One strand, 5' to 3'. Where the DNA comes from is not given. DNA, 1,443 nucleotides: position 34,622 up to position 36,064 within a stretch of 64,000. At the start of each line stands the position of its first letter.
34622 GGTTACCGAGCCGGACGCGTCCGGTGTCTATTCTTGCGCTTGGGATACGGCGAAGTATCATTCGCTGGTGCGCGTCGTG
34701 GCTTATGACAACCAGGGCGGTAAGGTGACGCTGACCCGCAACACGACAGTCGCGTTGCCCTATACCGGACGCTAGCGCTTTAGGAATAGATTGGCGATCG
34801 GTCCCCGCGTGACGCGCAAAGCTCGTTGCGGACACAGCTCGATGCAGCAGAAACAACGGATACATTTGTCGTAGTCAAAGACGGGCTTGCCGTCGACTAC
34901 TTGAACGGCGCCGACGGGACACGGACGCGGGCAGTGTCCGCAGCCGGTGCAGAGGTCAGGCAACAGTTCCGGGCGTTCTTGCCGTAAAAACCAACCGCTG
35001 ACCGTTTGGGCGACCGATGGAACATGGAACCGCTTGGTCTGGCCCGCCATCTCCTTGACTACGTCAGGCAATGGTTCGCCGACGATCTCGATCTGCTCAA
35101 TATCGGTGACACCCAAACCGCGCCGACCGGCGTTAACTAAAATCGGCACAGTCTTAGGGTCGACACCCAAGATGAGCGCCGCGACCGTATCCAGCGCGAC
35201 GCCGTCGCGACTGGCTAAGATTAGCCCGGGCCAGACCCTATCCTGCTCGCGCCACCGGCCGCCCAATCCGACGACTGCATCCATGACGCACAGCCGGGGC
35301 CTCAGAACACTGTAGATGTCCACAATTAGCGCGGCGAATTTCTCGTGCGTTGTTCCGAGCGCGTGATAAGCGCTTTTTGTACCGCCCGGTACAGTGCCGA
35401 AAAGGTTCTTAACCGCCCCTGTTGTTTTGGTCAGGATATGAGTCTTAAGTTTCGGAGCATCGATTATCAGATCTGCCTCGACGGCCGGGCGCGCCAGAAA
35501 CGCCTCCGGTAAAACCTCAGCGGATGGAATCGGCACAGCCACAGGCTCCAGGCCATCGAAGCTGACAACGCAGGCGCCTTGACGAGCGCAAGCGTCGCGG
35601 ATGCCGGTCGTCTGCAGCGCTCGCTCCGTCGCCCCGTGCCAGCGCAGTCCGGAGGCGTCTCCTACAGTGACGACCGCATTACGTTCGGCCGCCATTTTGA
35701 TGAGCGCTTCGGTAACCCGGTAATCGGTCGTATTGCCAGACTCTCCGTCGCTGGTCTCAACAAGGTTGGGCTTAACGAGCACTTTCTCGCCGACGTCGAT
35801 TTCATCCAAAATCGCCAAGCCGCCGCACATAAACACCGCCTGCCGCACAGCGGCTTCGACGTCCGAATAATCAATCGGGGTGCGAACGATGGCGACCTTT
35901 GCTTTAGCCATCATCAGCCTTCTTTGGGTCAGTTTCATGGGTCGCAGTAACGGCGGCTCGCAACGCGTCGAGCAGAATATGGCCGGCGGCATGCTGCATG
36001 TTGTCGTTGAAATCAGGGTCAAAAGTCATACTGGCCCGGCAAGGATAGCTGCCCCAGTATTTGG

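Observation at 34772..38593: Five-gene redox operon: ZIP-like / Sec-Grx / AhpF-type reductase / DUF166 / DUF362-ferredoxin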

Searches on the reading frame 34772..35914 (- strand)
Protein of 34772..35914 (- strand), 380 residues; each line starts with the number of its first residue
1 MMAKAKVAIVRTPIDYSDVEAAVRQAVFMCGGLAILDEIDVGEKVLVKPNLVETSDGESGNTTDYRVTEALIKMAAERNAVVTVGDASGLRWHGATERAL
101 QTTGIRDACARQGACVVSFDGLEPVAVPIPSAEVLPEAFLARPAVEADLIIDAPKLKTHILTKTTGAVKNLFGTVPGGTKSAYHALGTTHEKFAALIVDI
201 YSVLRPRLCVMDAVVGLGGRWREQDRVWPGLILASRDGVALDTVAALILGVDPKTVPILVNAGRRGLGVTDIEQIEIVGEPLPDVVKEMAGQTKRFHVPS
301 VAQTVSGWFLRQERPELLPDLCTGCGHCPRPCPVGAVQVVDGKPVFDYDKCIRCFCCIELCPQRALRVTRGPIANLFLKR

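Call 5: search_protein_families(library=pfam, proteins=[window:34772-35914:-], max_evalue=0.01)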
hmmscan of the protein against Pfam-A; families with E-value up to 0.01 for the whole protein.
window:34772-35914:- (380 aa): 9 families
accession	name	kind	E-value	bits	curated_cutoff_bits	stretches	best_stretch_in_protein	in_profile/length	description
PF04015.17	DUF362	-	4.6e-46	157.8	24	1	45-246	1-199/200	Domain of unknown function (DUF362)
PF13237.11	Fer4_10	-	4e-07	30.3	25.5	1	318-362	5-53/53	4Fe-4S dicluster domain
PF00037.32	Fer4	-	9.1e-07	28.9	21.1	1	344-366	1-23/24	4Fe-4S binding domain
PF14697.11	Fer4_21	-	2.2e-06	28.1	35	1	317-338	36-58/59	4Fe-4S dicluster domain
PF12838.12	Fer4_7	-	6.3e-05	23.8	27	1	322-365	2-52/52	4Fe-4S dicluster domain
PF13187.11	Fer4_9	-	8.9e-05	22.9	27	1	322-365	2-51/52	4Fe-4S dicluster domain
PF13183.11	Fer4_8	-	0.00023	22.1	27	0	318-335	50-67/68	4Fe-4S dicluster domain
PF12797.12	Fer4_2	-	0.0021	18.3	24.5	1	343-362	2-21/22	4Fe-4S binding domain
PF12837.12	Fer4_6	-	0.0044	17.3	25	0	343-363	1-21/24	4Fe-4S binding domain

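Call 6: search_protein_families(library=ncbifam, proteins=[window:34772-35914:-], max_evalue=0.01)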
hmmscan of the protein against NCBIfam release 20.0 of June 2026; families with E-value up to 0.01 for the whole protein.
window:34772-35914:- (380 aa): 51 families (the best 25 are shown)
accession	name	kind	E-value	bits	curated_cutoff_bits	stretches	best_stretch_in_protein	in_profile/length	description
NF052623.1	Npun_F2552_fam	equivalog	3.1e-30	105.7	500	1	15-278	12-267/314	Npun_F2552 family protein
NF038196.1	ferrodoxin_EFR1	subfamily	3e-15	56.9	75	1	301-368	166-231/242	EFR1 family ferrodoxin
NF045874.1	Vhu_polyferre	exception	2e-09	36.7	600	1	315-369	123-177/381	F420-non-reducing hydrogenase associated-polyferredoxin VhuB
TIGR03294.1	FrhG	equivalog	2.6e-09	37.2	245.5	1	320-364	174-218/228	coenzyme F420 hydrogenase subunit gamma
NF005503.0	PRK07118.1-2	equivalog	6.6e-09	35.4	252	1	309-368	127-186/292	RnfABCDGE type electron transport complex subunit B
TIGR04041.1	activase_YjjW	hypoth_equivalog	1.7e-08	34.2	250.2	1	321-365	42-86/276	YjjW family glycine radical enzyme activase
NF058577.1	FdxA_fam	equivalog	1.9e-08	34.4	65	1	320-365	7-52/52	4Fe-4S ferredoxin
NF040684.1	PorD_Arch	equivalog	5.4e-08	32.8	120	1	308-370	22-83/85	pyruvate synthase subunit PorD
NF043069.1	T4HPD_activ_SAM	equivalog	5.5e-08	32.5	425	1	320-367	51-98/299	trans-4-hydroxy-L-proline dehydratase activase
TIGR02179.1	PorD_KorD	subfamily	1.2e-07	31.7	60.05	1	343-370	19-46/78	2-oxoacid:acceptor oxidoreductase, delta subunit, pyruvate/2-ketoisovalerate family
NF004541.0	PRK05888.2-2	equivalog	2.1e-07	30.9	217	1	317-370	58-115/168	NADH-quinone oxidoreductase subunit NuoI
TIGR02700.1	flavo_MJ0208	hypoth_equivalog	3.5e-07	29.7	251.35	1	318-367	146-195/234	dihydromethanopterin reductase (acceptor)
NF040864.1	HgcB_ferredoxin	equivalog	8.8e-07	28.7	99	1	317-371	11-66/93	mercury methylation ferredoxin HgcB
NF041836.1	rnfB_Methano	equivalog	9.3e-07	28.6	445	1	322-367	218-263/265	Rnf electron transport complex subunit RnfB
NF005505.0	PRK07118.1-4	equivalog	9.9e-07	28.5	378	1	322-367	218-263/265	Fe-S cluster domain-containing protein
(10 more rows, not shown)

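Call 49: search_solved_structures(query=window:34772-35914:-, max_evalue=0.01)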
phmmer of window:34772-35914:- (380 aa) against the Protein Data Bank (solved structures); distinct sequences matched with E-value up to 0.01: 38.
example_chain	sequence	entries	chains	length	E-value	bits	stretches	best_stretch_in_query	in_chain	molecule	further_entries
9sw6_G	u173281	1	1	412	1.8e-13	53.5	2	313-369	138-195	Polyferredoxin protein MvhB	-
9sfi_O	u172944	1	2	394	6.1e-11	45.2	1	310-368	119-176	Ferredoxin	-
7zc6_B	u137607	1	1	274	4.1e-10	42.4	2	322-366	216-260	RnfB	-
5t5i_F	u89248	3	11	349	6.6e-09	38.5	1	318-367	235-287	Tungsten formylmethanofuran dehydrogenase subunit fwdF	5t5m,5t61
9eri_B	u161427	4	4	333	9.1e-09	38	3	317-368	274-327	Na(+)-translocating ferredoxin:NAD(+) oxidoreductase complex subunit B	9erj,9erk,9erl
7p5h_B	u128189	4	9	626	3.1e-08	36.3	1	308-367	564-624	Fe-hydrogenase, subunit beta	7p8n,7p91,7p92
9sw6_H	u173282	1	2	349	3.9e-08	35.9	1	318-367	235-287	Tungsten formylmethanofuran dehydrogenase, subunit F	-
6qgr_G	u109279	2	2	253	5.5e-08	35.4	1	287-364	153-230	Coenzyme F420 hydrogenase subunit gamma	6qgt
6qii_G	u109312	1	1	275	7e-08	35.1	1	287-364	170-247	Coenzyme F420 hydrogenase subunit gamma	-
7bkb_K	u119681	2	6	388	5.9e-07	32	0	319-368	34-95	Formylmethanofuran dehydrogenase, subunit F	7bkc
8a6t_B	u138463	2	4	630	1.1e-06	31.2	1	317-366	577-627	Electron bifurcating hydrogenase subunit HydB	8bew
9r51_C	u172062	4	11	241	1.6e-06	30.6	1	320-363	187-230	F420-reducing [NiFe]-hydrogenase from Methanothermococcus thermolithotrophicus subunit gam | F420-reducing [NiFe]-hydrogenase from Methanothermococcus thermolit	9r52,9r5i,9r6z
7np8_A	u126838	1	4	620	2.3e-06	30.1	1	315-368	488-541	Coenzyme F420-dependent sulfite reductase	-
9mqx_B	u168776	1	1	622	9.4e-06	28.1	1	319-370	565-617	NADH:ubiquinone oxidoreductase, NADH-binding (51 kD) subunit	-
3zfs_B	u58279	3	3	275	1.1e-05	27.9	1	320-363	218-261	F420-REDUCING HYDROGENASE, SUBUNIT GAMMA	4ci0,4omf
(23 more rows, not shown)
